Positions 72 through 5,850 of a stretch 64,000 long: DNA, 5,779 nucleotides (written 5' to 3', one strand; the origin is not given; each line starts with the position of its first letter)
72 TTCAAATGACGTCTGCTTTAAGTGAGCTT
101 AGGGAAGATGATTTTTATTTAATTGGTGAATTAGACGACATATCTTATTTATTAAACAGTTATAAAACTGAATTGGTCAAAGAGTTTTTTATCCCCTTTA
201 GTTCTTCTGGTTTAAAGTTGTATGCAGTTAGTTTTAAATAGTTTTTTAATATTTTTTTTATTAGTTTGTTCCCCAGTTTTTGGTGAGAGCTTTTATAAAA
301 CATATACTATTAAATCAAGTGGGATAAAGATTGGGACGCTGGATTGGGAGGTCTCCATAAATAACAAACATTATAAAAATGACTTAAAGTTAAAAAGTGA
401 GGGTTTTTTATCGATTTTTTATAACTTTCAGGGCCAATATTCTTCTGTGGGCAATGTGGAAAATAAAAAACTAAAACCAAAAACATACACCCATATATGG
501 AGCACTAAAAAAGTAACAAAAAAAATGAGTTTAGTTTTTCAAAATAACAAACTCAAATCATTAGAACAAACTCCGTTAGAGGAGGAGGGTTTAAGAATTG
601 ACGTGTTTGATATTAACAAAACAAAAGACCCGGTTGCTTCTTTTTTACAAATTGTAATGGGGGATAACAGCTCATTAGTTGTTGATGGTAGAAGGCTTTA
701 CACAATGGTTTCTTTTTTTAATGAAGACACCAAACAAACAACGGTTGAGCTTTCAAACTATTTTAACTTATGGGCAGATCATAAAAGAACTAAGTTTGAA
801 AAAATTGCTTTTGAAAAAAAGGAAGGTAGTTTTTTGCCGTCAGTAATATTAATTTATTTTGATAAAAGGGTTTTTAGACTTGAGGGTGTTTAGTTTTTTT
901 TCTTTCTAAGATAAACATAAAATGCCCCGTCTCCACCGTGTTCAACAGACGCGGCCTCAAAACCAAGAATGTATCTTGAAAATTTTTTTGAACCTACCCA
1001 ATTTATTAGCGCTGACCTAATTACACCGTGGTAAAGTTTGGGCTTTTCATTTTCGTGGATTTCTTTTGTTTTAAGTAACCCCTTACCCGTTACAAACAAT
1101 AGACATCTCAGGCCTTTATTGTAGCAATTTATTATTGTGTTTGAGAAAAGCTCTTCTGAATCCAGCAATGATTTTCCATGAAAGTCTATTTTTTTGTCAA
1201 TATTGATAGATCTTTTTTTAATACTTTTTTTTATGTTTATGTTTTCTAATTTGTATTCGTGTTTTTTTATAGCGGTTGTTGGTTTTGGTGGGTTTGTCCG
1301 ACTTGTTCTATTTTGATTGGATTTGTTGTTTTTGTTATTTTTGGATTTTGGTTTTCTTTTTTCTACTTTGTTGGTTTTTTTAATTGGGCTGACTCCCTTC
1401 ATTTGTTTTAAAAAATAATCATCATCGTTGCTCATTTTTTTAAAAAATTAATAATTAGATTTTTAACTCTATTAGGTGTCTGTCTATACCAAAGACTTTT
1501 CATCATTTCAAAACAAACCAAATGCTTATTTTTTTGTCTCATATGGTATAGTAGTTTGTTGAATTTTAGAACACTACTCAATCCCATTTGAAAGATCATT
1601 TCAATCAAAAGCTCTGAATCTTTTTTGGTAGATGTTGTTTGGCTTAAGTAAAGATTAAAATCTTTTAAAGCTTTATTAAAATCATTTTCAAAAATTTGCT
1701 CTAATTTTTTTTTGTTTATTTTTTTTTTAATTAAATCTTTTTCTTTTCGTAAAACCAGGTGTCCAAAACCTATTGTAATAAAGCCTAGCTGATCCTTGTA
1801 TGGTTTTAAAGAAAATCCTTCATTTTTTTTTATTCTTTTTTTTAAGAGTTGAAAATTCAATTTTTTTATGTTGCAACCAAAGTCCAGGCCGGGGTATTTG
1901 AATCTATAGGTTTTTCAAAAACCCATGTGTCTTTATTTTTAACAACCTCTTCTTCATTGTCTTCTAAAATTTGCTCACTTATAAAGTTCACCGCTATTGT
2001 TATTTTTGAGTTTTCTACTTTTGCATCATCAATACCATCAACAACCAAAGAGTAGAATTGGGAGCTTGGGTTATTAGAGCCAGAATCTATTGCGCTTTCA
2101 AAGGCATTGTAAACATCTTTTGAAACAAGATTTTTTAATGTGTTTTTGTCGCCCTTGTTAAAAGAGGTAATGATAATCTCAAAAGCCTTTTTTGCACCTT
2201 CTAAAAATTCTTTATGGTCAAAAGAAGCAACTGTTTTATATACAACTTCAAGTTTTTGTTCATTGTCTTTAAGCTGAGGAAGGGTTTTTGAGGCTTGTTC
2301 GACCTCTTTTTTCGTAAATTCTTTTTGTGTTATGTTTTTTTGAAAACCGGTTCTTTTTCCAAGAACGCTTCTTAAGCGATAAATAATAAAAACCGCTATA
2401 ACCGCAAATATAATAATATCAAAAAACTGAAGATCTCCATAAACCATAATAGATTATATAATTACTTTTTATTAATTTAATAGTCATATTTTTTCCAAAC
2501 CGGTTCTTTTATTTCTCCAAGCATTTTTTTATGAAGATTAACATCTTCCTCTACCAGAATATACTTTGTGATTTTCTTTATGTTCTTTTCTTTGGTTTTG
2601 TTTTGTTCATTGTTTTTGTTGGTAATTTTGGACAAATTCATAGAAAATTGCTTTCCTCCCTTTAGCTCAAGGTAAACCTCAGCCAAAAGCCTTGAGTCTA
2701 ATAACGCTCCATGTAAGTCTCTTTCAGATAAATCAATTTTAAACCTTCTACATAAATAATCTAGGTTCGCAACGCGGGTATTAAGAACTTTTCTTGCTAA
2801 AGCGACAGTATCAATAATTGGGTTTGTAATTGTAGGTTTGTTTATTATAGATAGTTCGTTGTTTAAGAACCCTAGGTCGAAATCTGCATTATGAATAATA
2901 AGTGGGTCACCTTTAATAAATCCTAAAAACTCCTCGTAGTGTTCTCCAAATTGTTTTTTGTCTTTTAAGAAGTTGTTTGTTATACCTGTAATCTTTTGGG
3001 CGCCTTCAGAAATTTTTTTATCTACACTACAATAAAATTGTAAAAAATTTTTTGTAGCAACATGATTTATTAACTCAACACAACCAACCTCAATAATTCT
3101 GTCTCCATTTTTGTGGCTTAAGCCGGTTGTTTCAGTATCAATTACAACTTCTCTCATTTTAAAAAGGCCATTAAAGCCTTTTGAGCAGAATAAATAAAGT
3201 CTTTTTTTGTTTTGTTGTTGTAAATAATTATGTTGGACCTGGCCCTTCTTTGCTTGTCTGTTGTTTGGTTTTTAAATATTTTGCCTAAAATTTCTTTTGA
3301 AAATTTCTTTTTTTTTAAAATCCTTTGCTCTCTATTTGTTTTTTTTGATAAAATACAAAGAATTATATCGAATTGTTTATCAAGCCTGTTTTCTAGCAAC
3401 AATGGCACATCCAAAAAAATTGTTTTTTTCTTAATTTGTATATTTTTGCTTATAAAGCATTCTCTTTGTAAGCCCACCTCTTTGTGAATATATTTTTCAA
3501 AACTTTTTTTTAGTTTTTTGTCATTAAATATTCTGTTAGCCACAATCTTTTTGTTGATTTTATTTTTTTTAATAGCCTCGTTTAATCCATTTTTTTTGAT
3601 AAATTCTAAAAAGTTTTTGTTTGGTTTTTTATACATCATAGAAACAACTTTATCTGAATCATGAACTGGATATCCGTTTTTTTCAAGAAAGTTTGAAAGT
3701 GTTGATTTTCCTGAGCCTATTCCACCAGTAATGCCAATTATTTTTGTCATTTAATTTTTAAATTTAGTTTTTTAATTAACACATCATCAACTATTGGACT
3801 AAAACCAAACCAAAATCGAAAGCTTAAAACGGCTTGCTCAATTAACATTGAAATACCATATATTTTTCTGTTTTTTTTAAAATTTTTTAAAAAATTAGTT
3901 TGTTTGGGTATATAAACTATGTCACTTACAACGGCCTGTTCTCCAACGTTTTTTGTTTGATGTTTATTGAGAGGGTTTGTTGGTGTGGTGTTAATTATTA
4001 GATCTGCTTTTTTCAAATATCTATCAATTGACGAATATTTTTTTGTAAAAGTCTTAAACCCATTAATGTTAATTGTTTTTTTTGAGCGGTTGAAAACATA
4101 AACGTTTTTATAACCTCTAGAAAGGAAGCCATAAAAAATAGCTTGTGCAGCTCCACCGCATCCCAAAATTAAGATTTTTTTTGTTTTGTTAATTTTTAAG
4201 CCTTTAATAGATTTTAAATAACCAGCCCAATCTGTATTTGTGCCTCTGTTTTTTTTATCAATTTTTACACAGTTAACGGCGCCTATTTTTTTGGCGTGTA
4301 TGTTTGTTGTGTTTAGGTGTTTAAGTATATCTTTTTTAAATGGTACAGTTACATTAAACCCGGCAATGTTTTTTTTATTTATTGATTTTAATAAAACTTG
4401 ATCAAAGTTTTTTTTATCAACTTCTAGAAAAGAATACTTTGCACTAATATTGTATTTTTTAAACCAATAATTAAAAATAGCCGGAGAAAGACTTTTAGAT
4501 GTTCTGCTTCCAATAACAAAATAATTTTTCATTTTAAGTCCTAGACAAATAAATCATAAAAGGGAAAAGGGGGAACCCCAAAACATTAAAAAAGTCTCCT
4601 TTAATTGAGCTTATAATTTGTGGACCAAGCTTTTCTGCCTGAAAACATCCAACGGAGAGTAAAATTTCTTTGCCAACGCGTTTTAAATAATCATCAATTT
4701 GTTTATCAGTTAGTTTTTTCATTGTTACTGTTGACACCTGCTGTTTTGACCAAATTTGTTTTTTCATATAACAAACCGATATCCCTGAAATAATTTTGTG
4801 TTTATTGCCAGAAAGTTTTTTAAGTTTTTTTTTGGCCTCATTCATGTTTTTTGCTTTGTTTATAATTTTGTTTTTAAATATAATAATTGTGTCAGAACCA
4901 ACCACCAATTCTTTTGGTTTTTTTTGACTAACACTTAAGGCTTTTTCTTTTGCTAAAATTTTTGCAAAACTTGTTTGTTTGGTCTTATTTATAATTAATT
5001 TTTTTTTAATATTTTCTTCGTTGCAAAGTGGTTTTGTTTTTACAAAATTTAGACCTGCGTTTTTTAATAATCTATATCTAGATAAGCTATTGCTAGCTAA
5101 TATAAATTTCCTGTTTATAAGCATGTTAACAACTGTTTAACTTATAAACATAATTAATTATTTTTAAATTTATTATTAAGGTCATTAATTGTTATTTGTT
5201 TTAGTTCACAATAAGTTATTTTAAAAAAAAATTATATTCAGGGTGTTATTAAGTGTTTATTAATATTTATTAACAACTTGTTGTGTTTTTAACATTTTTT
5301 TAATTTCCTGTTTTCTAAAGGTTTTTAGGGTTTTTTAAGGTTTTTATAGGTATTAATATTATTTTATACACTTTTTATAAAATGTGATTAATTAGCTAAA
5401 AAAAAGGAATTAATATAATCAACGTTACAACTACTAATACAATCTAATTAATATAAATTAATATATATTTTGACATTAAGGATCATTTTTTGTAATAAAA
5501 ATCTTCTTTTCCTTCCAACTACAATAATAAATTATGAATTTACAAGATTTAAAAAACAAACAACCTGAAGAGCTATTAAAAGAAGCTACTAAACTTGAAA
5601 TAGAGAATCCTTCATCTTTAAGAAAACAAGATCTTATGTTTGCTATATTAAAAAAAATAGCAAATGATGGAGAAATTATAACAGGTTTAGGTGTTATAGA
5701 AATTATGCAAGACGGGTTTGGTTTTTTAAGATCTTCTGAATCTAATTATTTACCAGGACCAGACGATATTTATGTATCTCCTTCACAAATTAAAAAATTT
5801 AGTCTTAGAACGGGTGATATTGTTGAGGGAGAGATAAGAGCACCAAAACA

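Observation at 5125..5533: Likely oriC: the longest, AT-richest spacer sits at the centre of the alphaproteobacterial origin gene cluster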

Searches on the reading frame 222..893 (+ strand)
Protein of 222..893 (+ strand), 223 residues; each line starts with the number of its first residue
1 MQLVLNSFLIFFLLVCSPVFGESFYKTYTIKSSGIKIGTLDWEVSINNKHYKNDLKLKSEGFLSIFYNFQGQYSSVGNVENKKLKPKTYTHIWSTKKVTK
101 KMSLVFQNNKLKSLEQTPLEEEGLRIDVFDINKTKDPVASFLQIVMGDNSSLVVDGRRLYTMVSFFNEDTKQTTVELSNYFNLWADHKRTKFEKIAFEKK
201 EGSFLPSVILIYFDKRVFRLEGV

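Call 19: search_protein_families(library=pfam, max_evalue=1e-8, proteins=[window:222-893:+])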
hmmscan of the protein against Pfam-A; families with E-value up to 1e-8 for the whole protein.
window:222-893:+ (223 aa): 0 families

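Call 40: search_protein_families(library=pfam, max_evalue=0.000001, proteins=[window:222-893:+])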
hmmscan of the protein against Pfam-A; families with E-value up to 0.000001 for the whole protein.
window:222-893:+ (223 aa): 1 family
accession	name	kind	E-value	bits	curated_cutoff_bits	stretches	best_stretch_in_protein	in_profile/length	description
PF11306.15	DUF3108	-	1.3e-08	35.3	26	1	27-114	1-89/209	Protein of unknown function (DUF3108)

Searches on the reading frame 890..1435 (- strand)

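Call 5: search_protein_families(library=ncbifam, proteins=[window:890-1435:-])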
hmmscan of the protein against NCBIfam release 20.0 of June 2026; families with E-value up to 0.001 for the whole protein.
window:890-1435:- (181 aa): 2 families
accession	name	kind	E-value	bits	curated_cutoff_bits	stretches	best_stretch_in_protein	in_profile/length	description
NF033154.1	endonuc_SmrA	equivalog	9.1e-18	64.7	180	1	3-180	1-176/189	DNA endonuclease SmrA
NF003432.0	PRK04946.1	equivalog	0.00096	19.1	128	0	3-121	10-136/181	endonuclease SmrB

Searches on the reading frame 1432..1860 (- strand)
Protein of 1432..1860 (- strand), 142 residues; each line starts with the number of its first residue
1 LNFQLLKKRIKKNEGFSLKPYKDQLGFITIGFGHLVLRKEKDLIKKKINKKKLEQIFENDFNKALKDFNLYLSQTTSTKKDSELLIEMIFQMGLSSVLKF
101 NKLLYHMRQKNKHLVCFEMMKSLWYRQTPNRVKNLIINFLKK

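Call 5: search_protein_families(library=ncbifam, proteins=[window:1432-1860:-])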
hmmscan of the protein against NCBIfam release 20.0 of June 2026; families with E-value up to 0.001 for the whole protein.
window:1432-1860:- (142 aa): 1 family
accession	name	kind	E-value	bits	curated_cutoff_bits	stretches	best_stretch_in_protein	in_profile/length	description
NF058676.1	BaGTA_endo_BgtA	equivalog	5.3e-09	35.9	315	1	9-136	11-135/220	gene transfer agent endolysin BgtA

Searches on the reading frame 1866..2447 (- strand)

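Call 5: search_protein_families(library=ncbifam, proteins=[window:1866-2447:-])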
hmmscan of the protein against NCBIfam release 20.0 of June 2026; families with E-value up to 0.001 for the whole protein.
window:1866-2447:- (193 aa): 2 families
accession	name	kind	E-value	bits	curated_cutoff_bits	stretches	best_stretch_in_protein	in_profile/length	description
NF033779.0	Tim44_TimA_adap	subfamily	6.9e-44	150.3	80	1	9-193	1-215/215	Tim44/TimA family putative adaptor protein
NF033778.1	trans_TimA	equivalog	7.2e-32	110.5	200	1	11-192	2-192/198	TIM44-related membrane protein TimA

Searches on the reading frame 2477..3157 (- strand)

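Call 5: search_protein_families(library=ncbifam, proteins=[window:2477-3157:-])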
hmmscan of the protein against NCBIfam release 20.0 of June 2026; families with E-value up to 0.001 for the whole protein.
window:2477-3157:- (226 aa): 27 families (the best 25 are shown)
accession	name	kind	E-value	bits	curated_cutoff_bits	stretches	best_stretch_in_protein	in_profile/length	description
TIGR01406.1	dnaQ_proteo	equivalog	4.6e-70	235.8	222.7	1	2-222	1-230/231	DNA polymerase III subunit epsilon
NF004316.1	PRK05711.1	equivalog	1.6e-68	230.8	196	1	1-221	1-232/234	DNA polymerase III subunit epsilon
TIGR00573.1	dnaq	subfamily_domain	7.1e-45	153.1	71.5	1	3-198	9-202/217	exonuclease, DNA polymerase III, epsilon subunit family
NF001688.0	PRK00448.1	equivalog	2e-34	118.5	873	1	4-208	426-627/1445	PolC-type DNA polymerase III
TIGR01405.1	polC_Gram_pos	equivalog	9.5e-32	109.7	1043.45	1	4-209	192-394/1211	DNA polymerase III subunit alpha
NF005289.0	PRK06807.1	equivalog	1e-29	103.8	335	1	4-205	11-201/313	3'-5' exonuclease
NF005836.0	PRK07740.1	equivalog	2.3e-28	99.3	261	1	4-162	62-219/244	hypothetical protein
NF005981.0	PRK08074.1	equivalog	2.5e-25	88.6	789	1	2-165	4-165/931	ATP-dependent DNA helicase DinG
NF005906.0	PRK07883.1-4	equivalog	1.2e-24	86.6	495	1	4-179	9-181/563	DEDD exonuclease domain-containing protein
TIGR01407.1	dinG_rel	hypoth_equivalog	4.1e-21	75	547.7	1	4-165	3-161/889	putative DnaQ family exonuclease/DinG family helicase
NF005907.0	PRK07883.1-5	equivalog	1.1e-20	73.5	454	1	4-161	31-187/584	DEDD exonuclease domain-containing protein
NF005905.0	PRK07883.1-3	equivalog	1.4e-20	73.4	508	1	4-165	27-187/581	DEDD exonuclease domain-containing protein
NF004964.0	PRK06310.1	equivalog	8e-20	71.3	236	1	4-178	10-183/250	DNA polymerase III subunit epsilon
NF006316.0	PRK08517.1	equivalog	2.2e-19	69.8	247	1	4-195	73-263/270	3'-5' exonuclease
NF004719.0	PRK06063.1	equivalog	7.6e-17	61.2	389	1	4-163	19-174/331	DEDDh family exonuclease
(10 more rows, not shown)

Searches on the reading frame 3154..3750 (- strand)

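Call 5: search_protein_families(library=ncbifam, proteins=[window:3154-3750:-])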
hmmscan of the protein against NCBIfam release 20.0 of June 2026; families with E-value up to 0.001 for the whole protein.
window:3154-3750:- (198 aa): 2 families
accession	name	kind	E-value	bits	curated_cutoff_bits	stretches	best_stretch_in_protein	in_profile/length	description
TIGR00152.1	TIGR00152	equivalog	2.4e-30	105.8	65.55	1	4-183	1-180/188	dephospho-CoA kinase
NF002879.0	PRK03333.1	equivalog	3.7e-23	82.2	215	1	5-188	4-185/395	dephospho-CoA kinase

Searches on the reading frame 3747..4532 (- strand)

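Call 5: search_protein_families(library=ncbifam, proteins=[window:3747-4532:-])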
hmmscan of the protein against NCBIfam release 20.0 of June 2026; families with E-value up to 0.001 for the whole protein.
window:3747-4532:- (261 aa): 19 families
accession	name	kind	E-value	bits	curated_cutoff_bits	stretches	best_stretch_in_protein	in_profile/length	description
NF001312.0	PRK00258.1-4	equivalog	2e-52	178.3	295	1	2-253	10-275/285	shikimate dehydrogenase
TIGR00507.1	aroE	equivalog_domain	2.2e-52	177.9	200.2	1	4-251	3-261/270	shikimate dehydrogenase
NF001314.0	PRK00258.2-2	equivalog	5.8e-47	160.1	248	1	6-254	12-282/290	shikimate dehydrogenase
NF001319.0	PRK00258.3-3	equivalog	9.9e-44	149.4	252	1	4-249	9-264/279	shikimate dehydrogenase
NF001310.0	PRK00258.1-2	equivalog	3.1e-43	147.9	221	1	1-253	2-270/279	shikimate dehydrogenase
NF001322.0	PRK00258.3-6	equivalog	4.8e-41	140.9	285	1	6-245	10-253/272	shikimate dehydrogenase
NF001316.0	PRK00258.2-5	equivalog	1.4e-37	129.5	247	1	1-242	1-244/263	shikimate dehydrogenase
NF001311.0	PRK00258.1-3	equivalog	2.2e-36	125.5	235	1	6-243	10-257/279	shikimate dehydrogenase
NF009201.0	PRK12549.1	subfamily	6.6e-36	123.9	235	1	6-247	12-272/286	shikimate dehydrogenase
NF001315.0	PRK00258.2-4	equivalog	8.1e-34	117.1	413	1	7-245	13-269/284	shikimate dehydrogenase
NF009200.0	PRK12548.1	subfamily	7.5e-31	107.6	432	2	6-151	14-160/289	shikimate dehydrogenase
NF006802.0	PRK09310.1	equivalog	5.1e-30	104.7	598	1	4-243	218-455/477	bifunctional 3-dehydroquinate dehydratase/shikimate dehydrogenase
TIGR01809.1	Shik-DH-AROM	equivalog_domain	9.4e-29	100.4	196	1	2-245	6-272/282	shikimate dehydrogenase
NF001313.0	PRK00258.2-1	equivalog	3e-28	99.2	431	2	11-154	19-163/290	shikimate dehydrogenase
NF009202.0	PRK12550.1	equivalog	1.5e-20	73.6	306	1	20-248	27-260/272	shikimate 5-dehydrogenase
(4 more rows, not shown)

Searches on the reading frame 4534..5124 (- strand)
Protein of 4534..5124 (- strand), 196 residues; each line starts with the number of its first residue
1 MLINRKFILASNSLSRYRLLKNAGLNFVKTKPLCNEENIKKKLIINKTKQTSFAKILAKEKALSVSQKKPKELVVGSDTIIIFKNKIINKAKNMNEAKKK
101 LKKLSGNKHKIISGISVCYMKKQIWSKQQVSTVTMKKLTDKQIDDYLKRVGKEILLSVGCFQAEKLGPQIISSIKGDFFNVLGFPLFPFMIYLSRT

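Call 5: search_protein_families(library=ncbifam, proteins=[window:4534-5124:-])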
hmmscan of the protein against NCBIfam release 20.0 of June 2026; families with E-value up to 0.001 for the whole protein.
window:4534-5124:- (196 aa): 14 families
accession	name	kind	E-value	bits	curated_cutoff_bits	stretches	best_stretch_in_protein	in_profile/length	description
NF002690.0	PRK02478.1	equivalog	1.1e-45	155.7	269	1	5-193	3-191/199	Maf-like protein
TIGR00172.1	maf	subfamily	2e-33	115.4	117.15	1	6-189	4-180/185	Maf family nucleotide pyrophosphatase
NF000867.0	PRK00078.1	equivalog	5.3e-28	98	249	1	6-187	2-179/192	Maf-like protein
NF010945.0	PRK14365.1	equivalog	1.7e-26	93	273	1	5-189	2-180/197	Maf-like protein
NF010948.0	PRK14368.1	equivalog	1.1e-25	90.2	291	1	4-187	4-180/193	Maf-like protein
NF010943.0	PRK14363.1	equivalog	8e-25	87.6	273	1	6-192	2-179/204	Maf-like protein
NF010946.0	PRK14366.1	equivalog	2.6e-22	79.3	284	1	6-193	6-186/195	Maf-like protein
NF010944.0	PRK14364.1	equivalog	2.6e-21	76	311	1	9-195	1-178/181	Maf-like protein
NF003141.0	PRK04056.1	equivalog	1.2e-20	74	161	1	7-184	2-171/181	septum formation inhibitor Maf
NF002401.0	PRK01441.1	equivalog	3.1e-20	72.6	317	1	1-191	1-190/207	Maf-like protein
NF010941.0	PRK14361.1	equivalog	3.7e-20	72.3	272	1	6-188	7-179/194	Maf-like protein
NF010942.0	PRK14362.1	equivalog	1.1e-19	70.6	290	1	6-191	13-193/210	Maf-like protein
NF003403.0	PRK04694.1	equivalog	8e-14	51.8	300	1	9-187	4-178/190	Maf-like protein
NF010947.0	PRK14367.1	equivalog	6.3e-12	45.1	315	1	9-188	6-183/202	Maf-like protein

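Call 13: find_related_loci(query=window:4534-5124:-, collection=metagenome_contigs, flank=6000)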
Query window:4534-5124:- (196 aa) in metagenome_contigs; peptide patterns used: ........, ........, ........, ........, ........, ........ (x = any residue, [..] = any of these).
554 stretches matched a pattern; 197 encode a relative of the query (tblastn E <= 1e-3); the best 80 are kept; 80 distinct loci.
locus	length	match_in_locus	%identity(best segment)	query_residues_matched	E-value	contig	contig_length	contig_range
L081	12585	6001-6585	99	1-195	2e-125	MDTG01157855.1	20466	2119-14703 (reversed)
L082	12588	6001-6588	82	1-196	8e-105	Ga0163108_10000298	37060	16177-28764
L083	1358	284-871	83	1-196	5e-108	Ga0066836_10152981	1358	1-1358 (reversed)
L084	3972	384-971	77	1-196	7e-99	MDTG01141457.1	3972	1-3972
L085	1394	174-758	72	1-195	2e-98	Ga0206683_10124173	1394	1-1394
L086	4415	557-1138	71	1-194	3e-89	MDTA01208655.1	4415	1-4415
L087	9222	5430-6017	69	1-196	1e-87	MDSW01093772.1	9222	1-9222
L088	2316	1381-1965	70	1-195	5e-90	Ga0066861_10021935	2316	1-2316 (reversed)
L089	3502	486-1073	70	1-196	1e-86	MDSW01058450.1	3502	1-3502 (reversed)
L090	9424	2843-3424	70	1-195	6e-86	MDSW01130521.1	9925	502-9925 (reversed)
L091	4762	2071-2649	69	1-193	6e-86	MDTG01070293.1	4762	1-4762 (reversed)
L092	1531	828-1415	69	1-196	4e-90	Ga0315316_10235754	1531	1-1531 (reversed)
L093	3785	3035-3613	70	1-193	3e-85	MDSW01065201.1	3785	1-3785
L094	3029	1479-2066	66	1-196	5e-85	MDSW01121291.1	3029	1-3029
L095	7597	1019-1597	69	1-193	3e-83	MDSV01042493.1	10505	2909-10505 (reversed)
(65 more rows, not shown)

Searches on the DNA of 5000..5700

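Call 37: search_rna_families(source=window, start=5000, end=5700, threshold=evalue, max_evalue=1)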
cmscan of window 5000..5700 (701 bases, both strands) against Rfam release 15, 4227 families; matches with E-value up to 1: 0.
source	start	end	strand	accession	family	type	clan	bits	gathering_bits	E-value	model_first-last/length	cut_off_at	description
